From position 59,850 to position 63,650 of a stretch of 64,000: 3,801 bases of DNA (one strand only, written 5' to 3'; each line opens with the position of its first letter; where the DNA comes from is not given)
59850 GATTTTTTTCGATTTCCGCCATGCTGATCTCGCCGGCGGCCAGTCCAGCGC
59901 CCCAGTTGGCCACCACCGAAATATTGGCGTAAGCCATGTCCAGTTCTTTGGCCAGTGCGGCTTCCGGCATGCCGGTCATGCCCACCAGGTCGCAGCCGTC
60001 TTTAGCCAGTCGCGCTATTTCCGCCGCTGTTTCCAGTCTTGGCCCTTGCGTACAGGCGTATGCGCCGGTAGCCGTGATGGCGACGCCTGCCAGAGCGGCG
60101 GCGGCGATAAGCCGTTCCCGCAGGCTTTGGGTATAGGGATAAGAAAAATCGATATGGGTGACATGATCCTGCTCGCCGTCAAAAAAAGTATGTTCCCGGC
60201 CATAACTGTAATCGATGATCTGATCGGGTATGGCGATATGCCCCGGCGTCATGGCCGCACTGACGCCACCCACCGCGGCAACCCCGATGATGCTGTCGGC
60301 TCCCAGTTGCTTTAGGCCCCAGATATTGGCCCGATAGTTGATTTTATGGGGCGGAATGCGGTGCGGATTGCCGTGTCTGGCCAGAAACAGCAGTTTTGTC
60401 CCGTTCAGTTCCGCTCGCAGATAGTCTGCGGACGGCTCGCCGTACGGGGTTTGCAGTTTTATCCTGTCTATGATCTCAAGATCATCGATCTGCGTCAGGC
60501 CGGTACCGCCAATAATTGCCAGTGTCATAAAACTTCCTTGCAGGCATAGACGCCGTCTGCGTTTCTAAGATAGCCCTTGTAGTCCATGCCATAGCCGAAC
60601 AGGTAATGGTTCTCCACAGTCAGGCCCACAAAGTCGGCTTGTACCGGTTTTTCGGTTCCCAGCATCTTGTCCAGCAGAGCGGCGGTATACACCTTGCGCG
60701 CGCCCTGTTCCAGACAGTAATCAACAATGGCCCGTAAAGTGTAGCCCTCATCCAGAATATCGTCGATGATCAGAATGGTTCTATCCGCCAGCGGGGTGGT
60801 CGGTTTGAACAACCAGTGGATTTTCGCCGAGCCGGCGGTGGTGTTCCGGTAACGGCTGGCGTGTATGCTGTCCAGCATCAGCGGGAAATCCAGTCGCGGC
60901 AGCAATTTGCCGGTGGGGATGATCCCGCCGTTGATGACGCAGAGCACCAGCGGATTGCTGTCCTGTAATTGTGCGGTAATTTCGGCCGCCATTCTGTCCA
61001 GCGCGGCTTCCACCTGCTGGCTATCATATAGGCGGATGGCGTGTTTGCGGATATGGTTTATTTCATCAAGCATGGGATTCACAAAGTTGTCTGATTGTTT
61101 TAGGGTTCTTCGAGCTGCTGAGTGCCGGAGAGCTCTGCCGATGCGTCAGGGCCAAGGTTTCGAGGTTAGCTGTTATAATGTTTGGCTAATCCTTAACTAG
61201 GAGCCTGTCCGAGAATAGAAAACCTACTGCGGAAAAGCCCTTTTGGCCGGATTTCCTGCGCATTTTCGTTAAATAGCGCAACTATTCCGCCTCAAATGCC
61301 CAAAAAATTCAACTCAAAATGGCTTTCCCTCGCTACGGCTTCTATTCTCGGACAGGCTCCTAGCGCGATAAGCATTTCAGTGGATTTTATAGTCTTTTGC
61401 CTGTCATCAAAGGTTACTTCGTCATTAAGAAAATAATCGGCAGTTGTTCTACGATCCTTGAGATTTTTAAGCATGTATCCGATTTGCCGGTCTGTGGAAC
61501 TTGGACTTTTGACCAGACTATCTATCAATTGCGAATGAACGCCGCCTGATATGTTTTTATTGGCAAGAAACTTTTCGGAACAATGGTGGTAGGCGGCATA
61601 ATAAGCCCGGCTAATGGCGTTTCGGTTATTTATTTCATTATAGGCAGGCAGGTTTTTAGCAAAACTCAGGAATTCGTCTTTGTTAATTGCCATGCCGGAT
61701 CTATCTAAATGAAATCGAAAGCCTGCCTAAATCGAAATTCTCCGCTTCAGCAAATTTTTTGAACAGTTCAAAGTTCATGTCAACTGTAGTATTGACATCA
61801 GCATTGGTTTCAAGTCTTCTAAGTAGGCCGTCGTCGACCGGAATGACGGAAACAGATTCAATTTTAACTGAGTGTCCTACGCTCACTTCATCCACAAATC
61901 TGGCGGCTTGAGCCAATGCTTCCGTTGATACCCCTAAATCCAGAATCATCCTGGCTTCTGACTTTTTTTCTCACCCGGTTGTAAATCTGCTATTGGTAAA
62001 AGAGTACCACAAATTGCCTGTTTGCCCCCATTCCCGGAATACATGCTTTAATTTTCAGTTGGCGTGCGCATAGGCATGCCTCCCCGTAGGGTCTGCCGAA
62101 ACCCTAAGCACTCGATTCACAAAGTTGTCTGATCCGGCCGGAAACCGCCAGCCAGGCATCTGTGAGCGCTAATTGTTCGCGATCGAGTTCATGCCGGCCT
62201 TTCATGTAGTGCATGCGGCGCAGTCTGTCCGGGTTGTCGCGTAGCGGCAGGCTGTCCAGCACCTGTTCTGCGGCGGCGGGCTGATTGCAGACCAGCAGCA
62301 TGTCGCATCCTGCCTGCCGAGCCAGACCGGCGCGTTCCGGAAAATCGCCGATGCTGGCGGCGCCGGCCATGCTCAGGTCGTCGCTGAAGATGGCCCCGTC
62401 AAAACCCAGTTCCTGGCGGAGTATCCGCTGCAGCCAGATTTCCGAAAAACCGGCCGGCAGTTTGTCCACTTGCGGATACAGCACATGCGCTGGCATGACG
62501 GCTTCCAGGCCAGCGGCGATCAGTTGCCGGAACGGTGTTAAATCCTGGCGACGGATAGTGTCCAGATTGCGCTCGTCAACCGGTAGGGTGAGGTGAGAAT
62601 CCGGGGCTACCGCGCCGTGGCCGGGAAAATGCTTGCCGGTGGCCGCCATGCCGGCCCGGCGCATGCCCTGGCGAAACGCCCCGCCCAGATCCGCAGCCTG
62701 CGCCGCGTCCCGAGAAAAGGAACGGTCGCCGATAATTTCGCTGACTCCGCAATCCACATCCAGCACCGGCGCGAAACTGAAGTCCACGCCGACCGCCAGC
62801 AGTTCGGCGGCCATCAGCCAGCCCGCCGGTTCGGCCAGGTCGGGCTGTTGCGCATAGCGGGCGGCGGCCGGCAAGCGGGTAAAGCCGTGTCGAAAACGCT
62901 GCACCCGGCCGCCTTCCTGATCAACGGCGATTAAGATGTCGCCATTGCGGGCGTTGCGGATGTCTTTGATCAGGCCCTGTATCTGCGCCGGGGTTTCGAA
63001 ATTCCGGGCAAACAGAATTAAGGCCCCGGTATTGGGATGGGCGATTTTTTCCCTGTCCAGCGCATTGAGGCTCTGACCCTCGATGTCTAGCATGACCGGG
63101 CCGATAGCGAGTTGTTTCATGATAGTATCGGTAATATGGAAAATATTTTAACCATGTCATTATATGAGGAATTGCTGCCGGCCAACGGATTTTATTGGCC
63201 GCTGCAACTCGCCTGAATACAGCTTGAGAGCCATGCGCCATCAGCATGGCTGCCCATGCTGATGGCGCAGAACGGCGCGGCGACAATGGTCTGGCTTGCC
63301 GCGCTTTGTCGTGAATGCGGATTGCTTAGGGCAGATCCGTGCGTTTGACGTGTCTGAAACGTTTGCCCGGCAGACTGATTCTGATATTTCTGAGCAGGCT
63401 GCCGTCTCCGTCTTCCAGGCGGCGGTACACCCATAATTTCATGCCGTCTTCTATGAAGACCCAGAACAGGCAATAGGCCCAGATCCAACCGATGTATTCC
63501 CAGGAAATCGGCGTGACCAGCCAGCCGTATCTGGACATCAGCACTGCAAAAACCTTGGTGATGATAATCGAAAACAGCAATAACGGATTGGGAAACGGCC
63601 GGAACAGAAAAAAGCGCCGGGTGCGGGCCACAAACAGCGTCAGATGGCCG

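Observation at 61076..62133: A ~1 kb two-gene HEPN cassette inserted exactly at the nagZ/hpt junction, flanked by a perfect 20-bp direct repeat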

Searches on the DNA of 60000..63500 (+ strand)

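Call 6: search_rna_families(source=window, start=60000, end=63500, threshold=evalue, max_evalue=1)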
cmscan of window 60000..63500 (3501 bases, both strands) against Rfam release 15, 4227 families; matches with E-value up to 1: 1.
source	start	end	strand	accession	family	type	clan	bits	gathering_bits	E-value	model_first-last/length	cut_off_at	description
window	61875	61895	-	RF01124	sR36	Gene; snRNA; snoRNA; CD-box;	-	16.1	55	0.81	1-55/55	no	Small nucleolar RNA sR36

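Call 29: search_dna_similar(query=window:61096-62113:+, collection=phages, mode=distant, max_evalue=0.01)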
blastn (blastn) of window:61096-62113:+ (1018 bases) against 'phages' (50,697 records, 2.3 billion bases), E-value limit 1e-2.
No match.

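Call 30: search_dna_similar(query=window:61096-62113:+, collection=plasmids, mode=distant, max_evalue=0.01)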
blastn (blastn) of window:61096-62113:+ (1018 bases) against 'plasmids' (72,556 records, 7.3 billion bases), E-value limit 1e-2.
Records with a match: 1; places in all: 1; records where one place covers at least 80% of the query: 0.
Best place of each record, by identity: 60-80% 1.
By first word of the organism name: Pseudomonas 1.
By predicted mobility (MOB-suite, as given by PLSDB): conjugative 1.
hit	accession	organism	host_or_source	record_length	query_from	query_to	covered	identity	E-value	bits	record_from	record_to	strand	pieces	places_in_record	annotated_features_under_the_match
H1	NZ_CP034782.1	Pseudomonas sp. MPC6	-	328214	102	268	16%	78.2%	3e-26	128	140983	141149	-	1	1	none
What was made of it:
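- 61096..62113 (.): Inserted foreign DNA (1,018 bp) between the two perfect repeat copies. It has no DNA match in phage records, and in plasmid records only the MITE matches (calls 29, 30).
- On Site-specific integrative element remnant (att-flanked, CIME-like): There is no phage or plasmid DNA match (calls 29, 30).
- Tried and rejected: The whole insert has no match in phage records, and in plasmid records only the MITE matches (calls 29, 30).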
